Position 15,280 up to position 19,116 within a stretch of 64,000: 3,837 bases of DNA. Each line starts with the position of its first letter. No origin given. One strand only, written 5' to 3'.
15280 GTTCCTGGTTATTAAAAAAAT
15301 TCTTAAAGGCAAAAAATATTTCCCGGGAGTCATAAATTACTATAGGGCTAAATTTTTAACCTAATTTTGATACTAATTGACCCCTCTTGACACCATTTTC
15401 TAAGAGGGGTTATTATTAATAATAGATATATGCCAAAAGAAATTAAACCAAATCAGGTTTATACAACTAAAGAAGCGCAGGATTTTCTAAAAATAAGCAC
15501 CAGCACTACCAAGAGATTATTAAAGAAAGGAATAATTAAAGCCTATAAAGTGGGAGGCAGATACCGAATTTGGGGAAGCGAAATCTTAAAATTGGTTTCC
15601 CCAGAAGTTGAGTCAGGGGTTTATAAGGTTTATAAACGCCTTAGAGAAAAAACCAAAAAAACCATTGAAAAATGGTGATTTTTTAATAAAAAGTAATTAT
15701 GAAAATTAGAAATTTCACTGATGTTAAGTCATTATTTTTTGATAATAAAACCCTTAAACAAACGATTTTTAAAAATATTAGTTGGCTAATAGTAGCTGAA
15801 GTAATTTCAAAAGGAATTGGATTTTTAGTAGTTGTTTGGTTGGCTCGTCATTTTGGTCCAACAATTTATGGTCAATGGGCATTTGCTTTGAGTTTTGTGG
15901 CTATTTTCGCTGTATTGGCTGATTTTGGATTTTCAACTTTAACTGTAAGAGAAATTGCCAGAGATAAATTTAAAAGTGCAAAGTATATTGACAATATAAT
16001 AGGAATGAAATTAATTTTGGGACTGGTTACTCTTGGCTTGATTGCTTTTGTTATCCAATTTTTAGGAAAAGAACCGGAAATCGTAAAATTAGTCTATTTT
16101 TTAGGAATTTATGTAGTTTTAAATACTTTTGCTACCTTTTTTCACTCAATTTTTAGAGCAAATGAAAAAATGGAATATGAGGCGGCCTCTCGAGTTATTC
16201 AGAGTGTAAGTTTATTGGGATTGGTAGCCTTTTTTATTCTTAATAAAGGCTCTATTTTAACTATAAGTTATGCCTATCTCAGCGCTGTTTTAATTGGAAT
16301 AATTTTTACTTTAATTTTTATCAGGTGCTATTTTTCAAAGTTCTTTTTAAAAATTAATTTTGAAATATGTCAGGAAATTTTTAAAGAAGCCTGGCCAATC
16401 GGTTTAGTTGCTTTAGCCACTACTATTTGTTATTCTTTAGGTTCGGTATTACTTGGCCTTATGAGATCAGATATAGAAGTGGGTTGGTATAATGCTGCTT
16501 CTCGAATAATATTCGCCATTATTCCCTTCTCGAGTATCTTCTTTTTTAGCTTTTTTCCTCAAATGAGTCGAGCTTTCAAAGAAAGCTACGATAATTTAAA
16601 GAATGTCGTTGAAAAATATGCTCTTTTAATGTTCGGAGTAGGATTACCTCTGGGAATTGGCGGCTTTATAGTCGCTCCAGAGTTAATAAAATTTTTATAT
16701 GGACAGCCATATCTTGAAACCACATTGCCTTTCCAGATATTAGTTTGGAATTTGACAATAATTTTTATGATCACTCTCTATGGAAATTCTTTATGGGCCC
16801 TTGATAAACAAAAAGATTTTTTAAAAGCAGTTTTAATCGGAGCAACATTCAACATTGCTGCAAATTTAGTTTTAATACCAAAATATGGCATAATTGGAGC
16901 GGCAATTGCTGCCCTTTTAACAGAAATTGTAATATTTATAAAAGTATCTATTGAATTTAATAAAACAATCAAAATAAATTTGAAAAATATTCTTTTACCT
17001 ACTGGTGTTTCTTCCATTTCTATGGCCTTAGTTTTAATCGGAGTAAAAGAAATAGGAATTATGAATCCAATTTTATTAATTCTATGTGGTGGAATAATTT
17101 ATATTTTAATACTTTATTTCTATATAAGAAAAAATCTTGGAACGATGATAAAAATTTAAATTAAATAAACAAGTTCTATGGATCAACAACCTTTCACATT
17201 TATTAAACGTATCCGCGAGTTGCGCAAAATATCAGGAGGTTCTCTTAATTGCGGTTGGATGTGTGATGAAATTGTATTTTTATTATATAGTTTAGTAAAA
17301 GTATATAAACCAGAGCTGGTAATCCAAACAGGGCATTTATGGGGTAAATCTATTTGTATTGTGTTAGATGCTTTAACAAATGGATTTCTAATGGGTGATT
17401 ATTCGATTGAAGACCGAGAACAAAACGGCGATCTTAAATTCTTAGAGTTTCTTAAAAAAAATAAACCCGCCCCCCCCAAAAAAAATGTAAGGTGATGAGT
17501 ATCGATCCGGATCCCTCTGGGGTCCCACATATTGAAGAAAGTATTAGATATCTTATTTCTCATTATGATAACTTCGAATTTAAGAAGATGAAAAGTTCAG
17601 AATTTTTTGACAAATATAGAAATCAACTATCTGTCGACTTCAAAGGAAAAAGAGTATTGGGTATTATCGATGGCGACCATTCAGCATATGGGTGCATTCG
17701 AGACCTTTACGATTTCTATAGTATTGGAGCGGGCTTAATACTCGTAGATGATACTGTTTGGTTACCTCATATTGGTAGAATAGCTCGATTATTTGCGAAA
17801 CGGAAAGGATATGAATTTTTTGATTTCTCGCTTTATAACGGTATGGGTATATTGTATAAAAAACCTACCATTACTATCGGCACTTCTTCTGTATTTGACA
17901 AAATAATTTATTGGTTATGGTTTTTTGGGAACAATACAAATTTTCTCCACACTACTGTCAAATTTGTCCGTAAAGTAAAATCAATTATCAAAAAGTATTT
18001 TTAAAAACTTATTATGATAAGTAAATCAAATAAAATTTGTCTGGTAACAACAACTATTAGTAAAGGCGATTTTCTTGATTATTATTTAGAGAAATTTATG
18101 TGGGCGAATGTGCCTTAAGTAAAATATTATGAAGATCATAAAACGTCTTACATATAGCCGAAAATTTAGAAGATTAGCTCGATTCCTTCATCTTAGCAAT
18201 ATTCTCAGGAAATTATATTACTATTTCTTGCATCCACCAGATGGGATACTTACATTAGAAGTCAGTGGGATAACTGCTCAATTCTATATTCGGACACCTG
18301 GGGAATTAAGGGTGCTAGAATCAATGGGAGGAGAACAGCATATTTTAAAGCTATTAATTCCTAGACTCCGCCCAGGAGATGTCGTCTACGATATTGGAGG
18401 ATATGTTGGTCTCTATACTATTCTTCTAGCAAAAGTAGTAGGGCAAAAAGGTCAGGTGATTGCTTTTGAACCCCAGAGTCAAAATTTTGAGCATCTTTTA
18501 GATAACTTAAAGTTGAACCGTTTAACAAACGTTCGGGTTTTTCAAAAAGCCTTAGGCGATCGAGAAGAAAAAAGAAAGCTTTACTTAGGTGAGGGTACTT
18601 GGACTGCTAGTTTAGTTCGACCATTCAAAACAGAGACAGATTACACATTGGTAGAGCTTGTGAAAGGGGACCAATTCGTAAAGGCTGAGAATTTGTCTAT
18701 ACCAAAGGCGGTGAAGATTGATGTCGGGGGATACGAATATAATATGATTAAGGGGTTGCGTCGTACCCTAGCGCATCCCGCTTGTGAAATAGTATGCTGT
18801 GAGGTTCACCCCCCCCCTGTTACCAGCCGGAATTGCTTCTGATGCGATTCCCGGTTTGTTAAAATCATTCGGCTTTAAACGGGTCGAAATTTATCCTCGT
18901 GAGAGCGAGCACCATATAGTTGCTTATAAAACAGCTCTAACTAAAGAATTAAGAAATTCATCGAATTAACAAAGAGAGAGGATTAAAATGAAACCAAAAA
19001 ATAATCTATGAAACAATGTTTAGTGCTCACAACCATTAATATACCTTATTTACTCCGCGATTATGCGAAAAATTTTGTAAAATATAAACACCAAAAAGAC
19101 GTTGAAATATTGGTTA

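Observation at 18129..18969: A second methyltransferase gene (FkbM family), 1.3 kb downstream, is also frameshifted at a poly-C tract (C9)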

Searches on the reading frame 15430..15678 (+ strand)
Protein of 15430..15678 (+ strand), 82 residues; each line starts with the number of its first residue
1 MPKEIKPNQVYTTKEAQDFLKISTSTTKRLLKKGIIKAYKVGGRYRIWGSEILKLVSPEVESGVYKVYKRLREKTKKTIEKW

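Call 5: search_protein_families(library=pfam, proteins=[window:15430-15678:+], max_evalue=0.01)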
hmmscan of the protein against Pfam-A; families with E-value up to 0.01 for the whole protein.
window:15430-15678:+ (82 aa): 1 family
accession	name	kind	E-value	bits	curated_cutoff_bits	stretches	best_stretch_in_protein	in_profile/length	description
PF12728.13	HTH_17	-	2.9e-12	47.1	27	1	10-55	1-46/51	Helix-turn-helix domain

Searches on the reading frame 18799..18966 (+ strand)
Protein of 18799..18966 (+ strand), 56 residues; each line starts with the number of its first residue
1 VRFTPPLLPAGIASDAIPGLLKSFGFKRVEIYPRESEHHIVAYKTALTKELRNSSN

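Call 10: list_cluster_members(proteins=[P0001, window:18799-18966:+, window:17178-17492:+, window:17492-18001:+])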
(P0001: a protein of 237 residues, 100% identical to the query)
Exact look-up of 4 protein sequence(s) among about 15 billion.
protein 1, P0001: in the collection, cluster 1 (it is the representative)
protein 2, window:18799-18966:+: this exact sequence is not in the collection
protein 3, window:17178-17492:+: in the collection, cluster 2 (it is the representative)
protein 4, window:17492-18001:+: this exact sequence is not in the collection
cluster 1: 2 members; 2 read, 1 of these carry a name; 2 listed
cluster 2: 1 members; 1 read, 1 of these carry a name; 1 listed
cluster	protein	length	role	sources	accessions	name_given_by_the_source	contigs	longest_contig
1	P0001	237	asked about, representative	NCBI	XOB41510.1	MAG: FkbM family methyltransferase [Candidatus Nealsonbacteria bacterium]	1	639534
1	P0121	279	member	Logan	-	-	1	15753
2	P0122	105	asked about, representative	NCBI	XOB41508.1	MAG: hypothetical protein ACKKMS_02175 [Candidatus Nealsonbacteria bacterium]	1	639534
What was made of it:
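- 18129..18842 (+): OFF-state ORF as assembled: a 237-aa truncated product with the out-of-frame tail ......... It lacks helix 239-246 and strands 251-256 and 261-266 of the fold. NCBI annotates it as XOB41510.1 (call 10).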

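Call 12: find_encoding_contigs(protein=P0121, flank=10000, max_places=10)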
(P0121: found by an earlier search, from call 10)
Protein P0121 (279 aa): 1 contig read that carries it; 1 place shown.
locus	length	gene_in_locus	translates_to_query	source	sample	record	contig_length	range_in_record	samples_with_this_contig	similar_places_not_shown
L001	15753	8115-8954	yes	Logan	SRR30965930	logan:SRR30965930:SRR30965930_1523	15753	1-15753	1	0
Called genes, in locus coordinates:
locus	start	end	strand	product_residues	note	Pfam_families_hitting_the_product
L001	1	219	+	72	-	?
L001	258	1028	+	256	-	PF05711:TylF (weak), PF13578:Methyltransf_24 (weak)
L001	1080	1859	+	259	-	PF00106:adh_short, PF13561:adh_short_C2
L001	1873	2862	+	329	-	PF01073:3Beta_HSD, PF01370:Epimerase, PF02719:Polysacc_synt_2, PF13460:NAD_binding_10, PF16363:GDP_Man_Dehyd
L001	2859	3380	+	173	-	PF00908:dTDP_sugar_isom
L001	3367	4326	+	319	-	PF05368:NmrA, PF01073:3Beta_HSD, PF01370:Epimerase, PF02719:Polysacc_synt_2 (weak), PF07993:NAD_binding_4 (faint), PF13460:NAD_binding_10, PF16363:GDP_Man_Dehyd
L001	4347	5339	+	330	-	PF00288:GHMP_kinases_N, PF08544:GHMP_kinases_C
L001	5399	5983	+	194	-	PF13580:SIS_2, PF01380:SIS (weak)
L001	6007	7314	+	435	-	PF00483:NTP_transferase, PF12804:NTP_transf_3, PF08645:PNK3P, PF13242:Hydrolase_like, PF13419:HAD_2 (weak)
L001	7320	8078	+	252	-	PF05050:Methyltransf_21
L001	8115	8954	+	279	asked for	PF05050:Methyltransf_21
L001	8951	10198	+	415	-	PF00534:Glycos_transf_1, PF13692:Glyco_trans_1_4, PF13524:Glyco_trans_1_2 (weak)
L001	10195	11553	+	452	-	PF04932:Wzy_C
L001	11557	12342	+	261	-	PF03808:Glyco_tran_WecG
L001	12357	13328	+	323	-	PF01073:3Beta_HSD, PF01370:Epimerase, PF02719:Polysacc_synt_2 (faint), PF07993:NAD_binding_4 (faint), PF16363:GDP_Man_Dehyd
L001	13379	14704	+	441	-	PF02397:Bac_transf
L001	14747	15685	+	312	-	PF02706:Wzz, PF13807:GNVR (weak)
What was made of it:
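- Closest known: Campylobacter jejuni Cj1426. Same: L001, the relative with the ON allele, also encodes a GHMP kinase, a SIS-domain protein and a nucleotidyltransferase next to two FkbM genes (call 12).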
